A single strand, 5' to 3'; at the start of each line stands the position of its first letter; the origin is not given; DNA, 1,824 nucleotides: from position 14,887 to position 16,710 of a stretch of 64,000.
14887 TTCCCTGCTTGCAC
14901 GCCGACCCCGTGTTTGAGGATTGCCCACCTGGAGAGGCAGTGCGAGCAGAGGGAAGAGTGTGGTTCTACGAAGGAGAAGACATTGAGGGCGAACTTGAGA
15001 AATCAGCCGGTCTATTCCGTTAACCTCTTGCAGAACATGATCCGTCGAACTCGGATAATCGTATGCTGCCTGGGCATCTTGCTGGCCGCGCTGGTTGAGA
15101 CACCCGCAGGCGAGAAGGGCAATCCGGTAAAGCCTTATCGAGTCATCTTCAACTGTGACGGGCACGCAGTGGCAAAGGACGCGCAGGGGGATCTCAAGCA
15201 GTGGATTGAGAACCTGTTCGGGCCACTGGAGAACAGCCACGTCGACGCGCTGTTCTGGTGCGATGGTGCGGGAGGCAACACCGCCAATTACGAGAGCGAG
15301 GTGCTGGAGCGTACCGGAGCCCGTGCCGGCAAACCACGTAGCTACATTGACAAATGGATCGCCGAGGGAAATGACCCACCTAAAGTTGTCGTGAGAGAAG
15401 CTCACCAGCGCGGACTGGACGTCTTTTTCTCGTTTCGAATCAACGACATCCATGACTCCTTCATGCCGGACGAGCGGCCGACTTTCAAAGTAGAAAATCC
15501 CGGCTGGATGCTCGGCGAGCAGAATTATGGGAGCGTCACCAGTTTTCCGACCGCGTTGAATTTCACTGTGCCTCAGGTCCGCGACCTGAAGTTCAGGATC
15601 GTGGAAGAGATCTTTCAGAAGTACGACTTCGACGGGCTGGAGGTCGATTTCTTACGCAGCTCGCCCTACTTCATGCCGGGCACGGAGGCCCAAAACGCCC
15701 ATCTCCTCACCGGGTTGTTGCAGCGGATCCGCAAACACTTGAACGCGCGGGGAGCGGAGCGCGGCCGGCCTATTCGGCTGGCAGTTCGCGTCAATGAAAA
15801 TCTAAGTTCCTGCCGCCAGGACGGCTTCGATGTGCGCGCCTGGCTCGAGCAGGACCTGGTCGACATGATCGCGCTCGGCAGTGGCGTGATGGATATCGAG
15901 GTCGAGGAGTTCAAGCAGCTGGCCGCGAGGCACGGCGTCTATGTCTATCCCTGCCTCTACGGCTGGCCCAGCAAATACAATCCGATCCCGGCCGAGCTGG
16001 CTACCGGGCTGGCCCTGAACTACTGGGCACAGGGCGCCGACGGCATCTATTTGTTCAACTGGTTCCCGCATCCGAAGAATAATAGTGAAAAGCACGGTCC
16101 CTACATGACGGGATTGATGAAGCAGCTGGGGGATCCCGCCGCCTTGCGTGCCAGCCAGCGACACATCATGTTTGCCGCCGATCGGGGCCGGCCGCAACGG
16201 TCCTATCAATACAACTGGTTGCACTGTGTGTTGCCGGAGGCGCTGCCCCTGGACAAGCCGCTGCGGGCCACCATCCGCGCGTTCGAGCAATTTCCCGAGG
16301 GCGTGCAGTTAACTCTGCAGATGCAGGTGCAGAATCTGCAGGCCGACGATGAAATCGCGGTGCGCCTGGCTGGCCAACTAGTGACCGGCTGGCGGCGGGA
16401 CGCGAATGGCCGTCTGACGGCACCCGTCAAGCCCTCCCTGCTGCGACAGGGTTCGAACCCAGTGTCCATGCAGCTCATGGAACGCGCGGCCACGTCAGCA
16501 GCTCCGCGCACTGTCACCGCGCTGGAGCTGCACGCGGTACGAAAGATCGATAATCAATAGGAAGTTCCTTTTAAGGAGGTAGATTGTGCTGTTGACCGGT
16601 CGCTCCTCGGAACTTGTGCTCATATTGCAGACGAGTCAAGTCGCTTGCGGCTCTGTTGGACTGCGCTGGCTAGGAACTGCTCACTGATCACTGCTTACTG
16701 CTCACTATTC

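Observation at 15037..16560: Uncharacterised secreted protein family present as three paralogs (15037..16560, 42332..44089, 59929..61677)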

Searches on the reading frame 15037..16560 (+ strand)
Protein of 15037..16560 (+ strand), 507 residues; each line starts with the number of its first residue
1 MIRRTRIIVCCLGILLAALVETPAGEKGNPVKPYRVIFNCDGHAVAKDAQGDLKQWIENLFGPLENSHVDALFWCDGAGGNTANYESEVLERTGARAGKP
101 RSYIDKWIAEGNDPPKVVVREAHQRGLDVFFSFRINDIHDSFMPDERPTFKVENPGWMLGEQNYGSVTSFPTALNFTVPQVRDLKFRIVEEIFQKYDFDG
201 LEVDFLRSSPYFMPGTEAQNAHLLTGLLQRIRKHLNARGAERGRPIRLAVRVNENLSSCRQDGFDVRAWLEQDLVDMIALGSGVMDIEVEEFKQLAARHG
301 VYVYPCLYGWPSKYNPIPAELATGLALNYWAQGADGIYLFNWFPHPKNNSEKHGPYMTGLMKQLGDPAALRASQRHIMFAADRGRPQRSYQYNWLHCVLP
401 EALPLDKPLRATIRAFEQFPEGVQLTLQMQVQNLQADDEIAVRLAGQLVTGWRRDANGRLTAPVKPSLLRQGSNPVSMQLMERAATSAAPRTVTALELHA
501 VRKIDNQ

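Call 4: search_protein_families(library=pfam, proteins=[window:15037-16560:+], max_evalue=1)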
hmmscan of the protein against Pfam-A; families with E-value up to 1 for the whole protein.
window:15037-16560:+ (507 aa): 2 families
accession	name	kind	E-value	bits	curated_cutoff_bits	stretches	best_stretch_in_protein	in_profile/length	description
PF02638.21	GHL10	-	5.1e-09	36.1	27.9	1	82-206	45-163/311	Glycosyl hydrolase-like 10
PF00704.34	Glyco_hydro_18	-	0.006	16.7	29.6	1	189-271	97-171/317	Glycosyl hydrolases family 18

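Call 9: search_protein_families(library=ncbifam, proteins=[window:15037-16560:+], max_evalue=1)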
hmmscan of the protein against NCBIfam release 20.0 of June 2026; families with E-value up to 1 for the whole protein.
window:15037-16560:+ (507 aa): 0 families

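Call 11: search_solved_structures(query=window:15037-16557:+, max_evalue=10)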
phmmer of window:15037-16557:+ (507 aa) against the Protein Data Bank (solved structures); distinct sequences matched with E-value up to 10: 11.
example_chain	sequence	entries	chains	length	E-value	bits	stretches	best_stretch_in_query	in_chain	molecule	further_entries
6rzd_A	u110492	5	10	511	1.3e-24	90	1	118-386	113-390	exosialidase from uncultured bacterium pG7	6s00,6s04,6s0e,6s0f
5oq2_A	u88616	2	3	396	0.0019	20.1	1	111-217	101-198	Cwp19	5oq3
2ybt_A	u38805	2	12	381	0.0063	18.4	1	160-351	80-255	ACIDIC MAMMALIAN CHITINASE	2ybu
3fxy_A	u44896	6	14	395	0.0068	18.3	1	160-280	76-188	Acidic mammalian chitinase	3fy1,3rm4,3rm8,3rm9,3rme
8fg5_A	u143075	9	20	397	0.039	15.8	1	160-266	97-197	Acidic mammalian chitinase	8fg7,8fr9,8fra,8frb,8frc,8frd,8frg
1e9l_A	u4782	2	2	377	0.085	14.7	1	171-266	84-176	YM1 SECRETORY PROTEIN | secretory protein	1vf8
8p8q_A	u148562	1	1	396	0.092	14.6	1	171-266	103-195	Chitinase-like protein 3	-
8p8r_A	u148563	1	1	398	0.094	14.5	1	171-266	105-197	Chitinase-like protein 3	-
8p8t_A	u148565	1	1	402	1.2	10.9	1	173-239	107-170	Chitinase-like protein 4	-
8p8s_A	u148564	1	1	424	1.3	10.7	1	173-239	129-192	Chitinase-like protein 4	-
6bt9_A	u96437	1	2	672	1.4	10.6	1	193-250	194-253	Chitinase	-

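Call 12: search_solved_structures(query=window:15037-16557:+, max_evalue=0.00001, show_alignments=1)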
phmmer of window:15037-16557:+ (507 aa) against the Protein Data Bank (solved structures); distinct sequences matched with E-value up to 0.00001: 1.
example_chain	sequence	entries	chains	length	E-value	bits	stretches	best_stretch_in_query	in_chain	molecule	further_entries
6rzd_A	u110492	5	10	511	1.3e-24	90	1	118-386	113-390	exosialidase from uncultured bacterium pG7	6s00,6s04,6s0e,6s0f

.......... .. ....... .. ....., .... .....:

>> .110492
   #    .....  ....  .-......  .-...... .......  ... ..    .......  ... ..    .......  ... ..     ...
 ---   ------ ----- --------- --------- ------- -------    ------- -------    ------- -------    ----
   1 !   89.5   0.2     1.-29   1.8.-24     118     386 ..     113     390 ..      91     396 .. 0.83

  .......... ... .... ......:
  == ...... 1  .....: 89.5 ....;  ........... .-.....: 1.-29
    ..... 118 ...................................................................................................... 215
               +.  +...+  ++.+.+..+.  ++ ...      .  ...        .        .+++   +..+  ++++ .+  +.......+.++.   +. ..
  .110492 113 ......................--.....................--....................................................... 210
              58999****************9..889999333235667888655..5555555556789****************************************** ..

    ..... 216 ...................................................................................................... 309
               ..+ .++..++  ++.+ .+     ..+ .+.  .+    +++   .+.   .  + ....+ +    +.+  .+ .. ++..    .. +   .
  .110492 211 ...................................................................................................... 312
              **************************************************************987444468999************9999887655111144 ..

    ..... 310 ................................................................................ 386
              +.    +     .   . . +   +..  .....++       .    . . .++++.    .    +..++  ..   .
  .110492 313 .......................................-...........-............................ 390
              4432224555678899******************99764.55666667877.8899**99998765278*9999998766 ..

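Call 26: find_homologous_proteins(query=window:15037-16557:+, max_evalue=0.00001)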
Query window:15037-16557:+ (507 aa): 298 proteins with E <= 0.00001 among 8000 candidates; the best 120 are listed.
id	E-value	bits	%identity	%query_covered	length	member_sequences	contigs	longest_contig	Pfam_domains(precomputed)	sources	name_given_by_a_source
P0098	0.0e+0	1188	100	100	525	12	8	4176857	PF02638.22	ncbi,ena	-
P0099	0.0e+0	1080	91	99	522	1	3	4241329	PF02638.22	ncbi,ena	-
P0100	5.2e-277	938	79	99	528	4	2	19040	PF02638.22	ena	-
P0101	1.1e-271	920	77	99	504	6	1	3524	PF02638.22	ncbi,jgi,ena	-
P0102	1.5e-266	903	77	99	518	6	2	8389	PF02638.22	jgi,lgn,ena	jgi:hypothetical protein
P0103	6.1e-266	901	77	98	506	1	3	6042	PF02638.22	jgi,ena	-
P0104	2.4e-260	883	74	99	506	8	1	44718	PF02638.22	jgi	jgi:hypothetical protein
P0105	3.5e-260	882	75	98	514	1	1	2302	PF02638.22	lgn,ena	-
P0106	1.6e-257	873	74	98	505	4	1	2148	PF02638.22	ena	-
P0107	2.4e-256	869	74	98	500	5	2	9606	PF02638.22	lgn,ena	-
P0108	7.7e-256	868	72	98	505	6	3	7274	PF02638.22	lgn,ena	-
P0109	5.9e-255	865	71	99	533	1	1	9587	PF02638.22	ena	-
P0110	8.2e-248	841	72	98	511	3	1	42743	PF02638.22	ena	-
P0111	5.2e-247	839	70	98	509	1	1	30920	PF02638.22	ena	-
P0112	1.5e-246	837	72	95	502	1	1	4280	PF02638.22,PF00704.35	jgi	jgi:hypothetical protein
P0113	5.1e-244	829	70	99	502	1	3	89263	PF02638.22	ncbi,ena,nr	ncbi:MAG: hypothetical protein CMJ64_16115 [Planctomycetaceae bacterium]|nr:hypothetical protein [Pl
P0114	8.8e-244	828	71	96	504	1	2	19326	PF02638.22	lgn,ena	-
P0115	1.5e-242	824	69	99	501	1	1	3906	PF02638.22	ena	-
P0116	1.4e-239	814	69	98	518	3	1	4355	PF02638.22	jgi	jgi:hypothetical protein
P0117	2.5e-238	810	69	95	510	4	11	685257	PF02638.22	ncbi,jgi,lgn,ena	jgi:hypothetical protein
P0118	5.2e-238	809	68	98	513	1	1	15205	PF02638.22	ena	-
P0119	8.4e-238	808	69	99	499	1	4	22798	PF02638.22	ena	-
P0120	4.6e-237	806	68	99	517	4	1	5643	PF02638.22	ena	-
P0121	8.9e-236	802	67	97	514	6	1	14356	PF02638.22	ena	-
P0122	1.0e-235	801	67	98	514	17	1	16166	PF02638.22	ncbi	-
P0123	1.5e-235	801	67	97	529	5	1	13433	PF02638.22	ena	-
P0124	2.4e-235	800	69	98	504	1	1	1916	PF02638.22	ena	-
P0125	2.4e-235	800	70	94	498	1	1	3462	PF02638.22,PF00704.35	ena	-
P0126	3.4e-235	800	67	99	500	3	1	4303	PF02638.22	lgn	-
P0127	3.7e-235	800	70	95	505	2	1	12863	PF02638.22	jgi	jgi:hypothetical protein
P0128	5.0e-235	799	67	98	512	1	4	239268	PF02638.22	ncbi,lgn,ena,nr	ncbi:MAG: family 10 glycosylhydrolase [Planctomycetes bacterium]|nr:family 10 glycosylhydrolase [Pla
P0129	6.0e-235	799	66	99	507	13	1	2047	PF02638.22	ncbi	-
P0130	7.5e-235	799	70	96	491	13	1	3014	PF02638.22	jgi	-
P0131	6.5e-234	795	68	97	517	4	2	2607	PF02638.22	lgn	-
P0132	1.0e-232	791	67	98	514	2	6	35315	PF02638.22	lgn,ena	-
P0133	3.2e-232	790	67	98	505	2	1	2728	PF02638.22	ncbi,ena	-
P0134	4.7e-232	789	68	97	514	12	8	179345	PF02638.22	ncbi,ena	-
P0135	4.9e-232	789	67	98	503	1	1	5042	PF02638.22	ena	-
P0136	6.0e-232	789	65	99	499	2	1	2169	PF02638.22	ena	-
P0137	3.6e-231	786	66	99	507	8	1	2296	PF02638.22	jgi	-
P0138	6.9e-230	782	67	98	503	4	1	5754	PF02638.22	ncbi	ncbi:MAG: family 10 glycosylhydrolase [Planctomycetaceae bacterium]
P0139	7.7e-230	782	69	95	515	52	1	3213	PF02638.22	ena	-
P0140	1.3e-229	781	69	94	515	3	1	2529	PF02638.22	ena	-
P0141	1.6e-229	781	67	98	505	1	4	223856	PF02638.22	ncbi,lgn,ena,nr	ncbi:MAG: hypothetical protein DWQ34_12720 [Planctomycetota bacterium]|nr:MAG: hypothetical protein 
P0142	2.7e-229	780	68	93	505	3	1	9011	PF02638.22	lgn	-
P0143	4.8e-229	779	66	98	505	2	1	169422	PF02638.22,PF00704.35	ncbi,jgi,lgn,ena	-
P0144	5.4e-229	779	71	90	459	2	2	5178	PF02638.22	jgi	-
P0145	1.1e-228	778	68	93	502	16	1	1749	PF02638.22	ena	-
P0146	2.0e-228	777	66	99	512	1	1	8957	PF02638.22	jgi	-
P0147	5.2e-228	776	69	94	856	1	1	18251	PF02638.22,PF13088.13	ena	-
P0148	7.7e-228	775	66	96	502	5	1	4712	PF02638.22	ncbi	-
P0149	5.8e-227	773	68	93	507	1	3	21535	PF02638.22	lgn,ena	-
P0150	3.0e-226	770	65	99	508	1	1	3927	PF02638.22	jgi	-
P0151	1.1e-224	765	66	97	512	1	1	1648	PF02638.22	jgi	jgi:hypothetical protein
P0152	3.8e-224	763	66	97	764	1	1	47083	PF02638.22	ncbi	-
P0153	3.8e-224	763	65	97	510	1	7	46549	PF02638.22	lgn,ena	-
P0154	7.9e-223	759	65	97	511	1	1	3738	PF02638.22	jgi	-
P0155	5.8e-221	753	67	94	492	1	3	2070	PF02638.22,PF00704.35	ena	-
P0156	6.9e-221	752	66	98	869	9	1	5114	PF02638.22,PF13088.13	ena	-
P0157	2.4e-220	751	65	99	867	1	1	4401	PF24067.2,PF02638.22,PF13088.13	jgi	-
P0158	8.6e-220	749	63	99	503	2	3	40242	PF02638.22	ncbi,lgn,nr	ncbi:MAG: family 10 glycosylhydrolase [Pirellulaceae bacterium]|nr:family 10 glycosylhydrolase [Pire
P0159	8.3e-218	742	64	99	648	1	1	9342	PF02638.22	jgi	jgi:hypothetical protein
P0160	2.3e-217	741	63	99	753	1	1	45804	PF02638.22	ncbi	-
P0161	3.4e-217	740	64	98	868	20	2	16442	PF24067.2,PF02638.22,PF13088.13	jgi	jgi:hypothetical protein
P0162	3.8e-215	734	63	99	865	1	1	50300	PF02638.22,PF13088.13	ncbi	-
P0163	7.7e-215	733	63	97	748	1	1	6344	PF02638.22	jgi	jgi:glycosyl hydrolase family 10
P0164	1.5e-214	732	63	99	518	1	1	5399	PF02638.22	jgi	-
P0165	9.2e-213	726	63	97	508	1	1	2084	PF02638.22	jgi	-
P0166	2.1e-212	725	63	94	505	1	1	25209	PF02638.22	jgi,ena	-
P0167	3.5e-210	717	64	97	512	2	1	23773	PF02638.22,PF00704.35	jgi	-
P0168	1.5e-207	708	61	99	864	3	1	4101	PF24067.2,PF02638.22,PF13088.13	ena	-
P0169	3.8e-207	707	62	93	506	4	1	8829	PF02638.22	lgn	-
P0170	4.9e-207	707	61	98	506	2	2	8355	PF02638.22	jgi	-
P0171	2.3e-206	705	60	98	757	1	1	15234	PF02638.22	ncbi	-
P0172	2.4e-206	704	65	93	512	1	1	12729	PF02638.22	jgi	jgi:hypothetical protein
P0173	2.5e-206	704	62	98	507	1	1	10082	PF02638.22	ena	-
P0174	3.2e-206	704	62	97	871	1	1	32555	PF02638.22,PF13088.13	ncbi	-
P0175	2.6e-205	701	63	95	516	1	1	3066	PF02638.22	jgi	jgi:hypothetical protein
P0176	4.7e-205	700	62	94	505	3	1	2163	PF02638.22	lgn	-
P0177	4.9e-205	700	65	92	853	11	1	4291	PF02638.22,PF13088.13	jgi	jgi:hypothetical protein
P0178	5.7e-205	700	62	97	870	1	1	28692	PF24067.2,PF02638.22,PF13088.13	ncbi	-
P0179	6.0e-203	693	63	93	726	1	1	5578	PF02638.22,PF25182.2,PF13472.13,PF00657.29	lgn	-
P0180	8.2e-203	693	61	98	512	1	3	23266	PF02638.22,PF00704.35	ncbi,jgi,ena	-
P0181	1.3e-202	692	61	95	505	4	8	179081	PF02638.22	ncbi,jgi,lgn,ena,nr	ncbi:MAG: family 10 glycosylhydrolase [Planctomycetaceae bacterium]|jgi:hypothetical protein|nr:fami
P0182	1.6e-202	692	59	98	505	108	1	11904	PF02638.22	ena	-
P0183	1.6e-201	689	58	98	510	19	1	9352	PF02638.22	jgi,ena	-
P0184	2.8e-201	688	58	98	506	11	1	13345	PF02638.22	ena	-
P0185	8.2e-201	686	62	92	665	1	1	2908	PF02638.22,PF02012.27,PF13088.13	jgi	jgi:hypothetical protein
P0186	3.2e-200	684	63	88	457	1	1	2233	PF02638.22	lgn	-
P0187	1.8e-199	682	60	98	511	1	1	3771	PF02638.22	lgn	-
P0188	2.6e-199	681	59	99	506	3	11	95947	PF02638.22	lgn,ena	-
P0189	8.1e-198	676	58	99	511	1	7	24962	PF02638.22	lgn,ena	-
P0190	3.9e-196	671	59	98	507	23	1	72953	PF02638.22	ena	-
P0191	5.6e-194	664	58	97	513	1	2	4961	PF02638.22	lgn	-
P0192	9.4e-193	660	60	94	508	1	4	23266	PF02638.22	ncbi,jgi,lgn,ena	-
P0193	1.9e-192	659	60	93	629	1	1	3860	PF02638.22,PF13088.13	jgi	jgi:hypothetical protein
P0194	2.3e-189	648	56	99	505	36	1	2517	PF02638.22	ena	-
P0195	1.5e-188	646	57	95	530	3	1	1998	PF02638.22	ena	-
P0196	1.3e-187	643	60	94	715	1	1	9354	PF02638.22,PF25182.2,PF13472.13,PF00657.29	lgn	-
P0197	1.4e-186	639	55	98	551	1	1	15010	PF02638.22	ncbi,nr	ncbi:MAG: family 10 glycosylhydrolase [Planctomycetia bacterium]|nr:family 10 glycosylhydrolase [Pla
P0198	5.3e-186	637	56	97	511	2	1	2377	PF02638.22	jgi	jgi:hypothetical protein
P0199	1.2e-185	636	58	97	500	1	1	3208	PF02638.22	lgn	-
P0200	1.6e-183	629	56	97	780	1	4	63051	PF02638.22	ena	-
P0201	1.7e-179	616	56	98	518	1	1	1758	PF02638.22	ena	-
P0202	1.1e-177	610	58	93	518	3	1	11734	PF02638.22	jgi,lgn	jgi:hypothetical protein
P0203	1.8e-176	606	66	76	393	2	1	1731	PF02638.22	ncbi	ncbi:MAG: hypothetical protein VB858_00225, partial [Planctomycetaceae bacterium]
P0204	2.3e-176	606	61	83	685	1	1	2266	PF02638.22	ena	-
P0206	1.2e-172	593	54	97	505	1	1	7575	PF02638.22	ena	-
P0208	5.6e-169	581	54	92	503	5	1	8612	PF02638.22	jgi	jgi:hypothetical protein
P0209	1.0e-167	577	54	92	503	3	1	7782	PF02638.22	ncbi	-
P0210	2.6e-165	569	53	92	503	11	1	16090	PF02638.22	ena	-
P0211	5.8e-165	568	51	93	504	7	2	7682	PF02638.22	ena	-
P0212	4.3e-164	565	63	76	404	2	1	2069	PF02638.22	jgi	-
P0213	6.9e-164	564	70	69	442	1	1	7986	PF02638.22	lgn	-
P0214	1.0e-162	561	51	97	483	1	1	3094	PF02638.22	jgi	jgi:hypothetical protein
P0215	6.9e-162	558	53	95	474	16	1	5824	PF02638.22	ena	-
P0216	1.4e-161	557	50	94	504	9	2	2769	PF02638.22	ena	-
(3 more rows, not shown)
